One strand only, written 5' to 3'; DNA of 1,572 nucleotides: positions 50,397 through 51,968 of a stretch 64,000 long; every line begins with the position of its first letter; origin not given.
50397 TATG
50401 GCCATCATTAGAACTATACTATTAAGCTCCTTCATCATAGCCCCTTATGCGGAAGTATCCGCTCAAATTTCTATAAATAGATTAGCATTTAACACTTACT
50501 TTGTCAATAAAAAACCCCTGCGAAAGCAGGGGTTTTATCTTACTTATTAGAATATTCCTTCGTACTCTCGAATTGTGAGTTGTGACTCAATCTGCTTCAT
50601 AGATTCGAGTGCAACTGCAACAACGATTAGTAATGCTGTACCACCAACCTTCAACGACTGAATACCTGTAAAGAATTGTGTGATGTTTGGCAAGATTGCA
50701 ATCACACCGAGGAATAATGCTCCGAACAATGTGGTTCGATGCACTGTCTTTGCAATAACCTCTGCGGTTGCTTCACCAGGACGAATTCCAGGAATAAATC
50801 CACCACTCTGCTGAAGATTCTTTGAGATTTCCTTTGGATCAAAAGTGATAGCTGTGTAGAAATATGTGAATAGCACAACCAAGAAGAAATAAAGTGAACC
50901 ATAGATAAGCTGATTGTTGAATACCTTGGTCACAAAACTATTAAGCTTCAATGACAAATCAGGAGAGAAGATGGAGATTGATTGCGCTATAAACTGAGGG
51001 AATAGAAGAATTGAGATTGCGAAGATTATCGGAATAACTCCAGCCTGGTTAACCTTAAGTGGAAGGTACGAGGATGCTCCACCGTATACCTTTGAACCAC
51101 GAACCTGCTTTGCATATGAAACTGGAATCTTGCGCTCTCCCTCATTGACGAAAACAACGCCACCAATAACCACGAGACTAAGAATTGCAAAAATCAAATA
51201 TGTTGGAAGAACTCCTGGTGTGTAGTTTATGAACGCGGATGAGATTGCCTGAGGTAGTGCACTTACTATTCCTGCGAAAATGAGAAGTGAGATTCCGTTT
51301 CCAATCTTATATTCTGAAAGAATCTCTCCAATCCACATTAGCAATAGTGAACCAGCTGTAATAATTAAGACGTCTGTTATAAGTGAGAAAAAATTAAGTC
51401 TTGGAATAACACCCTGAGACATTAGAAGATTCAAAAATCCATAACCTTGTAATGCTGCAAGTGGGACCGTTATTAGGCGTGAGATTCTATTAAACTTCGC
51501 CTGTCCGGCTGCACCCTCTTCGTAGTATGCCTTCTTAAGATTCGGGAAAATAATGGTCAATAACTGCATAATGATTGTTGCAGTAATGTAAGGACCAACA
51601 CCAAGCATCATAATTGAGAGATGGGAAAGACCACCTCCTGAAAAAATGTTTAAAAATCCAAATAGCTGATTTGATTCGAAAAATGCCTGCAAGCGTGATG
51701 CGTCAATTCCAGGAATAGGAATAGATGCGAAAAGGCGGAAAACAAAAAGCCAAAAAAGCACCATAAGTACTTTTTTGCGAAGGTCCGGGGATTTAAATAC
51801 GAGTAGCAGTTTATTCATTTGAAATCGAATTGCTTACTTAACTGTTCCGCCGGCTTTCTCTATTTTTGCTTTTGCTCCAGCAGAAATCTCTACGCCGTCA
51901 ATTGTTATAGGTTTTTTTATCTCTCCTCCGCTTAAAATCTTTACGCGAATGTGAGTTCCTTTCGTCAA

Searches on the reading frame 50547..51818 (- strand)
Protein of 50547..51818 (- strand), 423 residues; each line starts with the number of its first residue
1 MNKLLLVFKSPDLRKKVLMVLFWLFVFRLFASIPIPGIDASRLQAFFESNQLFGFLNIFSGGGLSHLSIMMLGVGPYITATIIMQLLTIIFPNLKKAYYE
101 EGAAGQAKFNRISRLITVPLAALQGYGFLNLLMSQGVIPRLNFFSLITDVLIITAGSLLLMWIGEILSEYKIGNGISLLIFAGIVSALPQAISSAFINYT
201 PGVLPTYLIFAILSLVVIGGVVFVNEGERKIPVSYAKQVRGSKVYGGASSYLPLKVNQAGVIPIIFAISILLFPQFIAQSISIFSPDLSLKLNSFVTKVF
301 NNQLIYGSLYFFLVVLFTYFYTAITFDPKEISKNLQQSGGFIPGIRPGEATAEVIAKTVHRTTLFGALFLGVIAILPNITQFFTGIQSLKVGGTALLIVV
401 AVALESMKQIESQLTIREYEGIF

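Call 101: search_protein_families(library=pfam, proteins=[window:50547-51818:-], max_evalue=0.001)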
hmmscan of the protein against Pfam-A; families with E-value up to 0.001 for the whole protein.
window:50547-51818:- (423 aa): 1 family
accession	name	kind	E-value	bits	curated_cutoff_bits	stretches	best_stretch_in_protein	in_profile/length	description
PF00344.25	SecY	-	2.9e-99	332.7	32.2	1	68-407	1-306/306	SecY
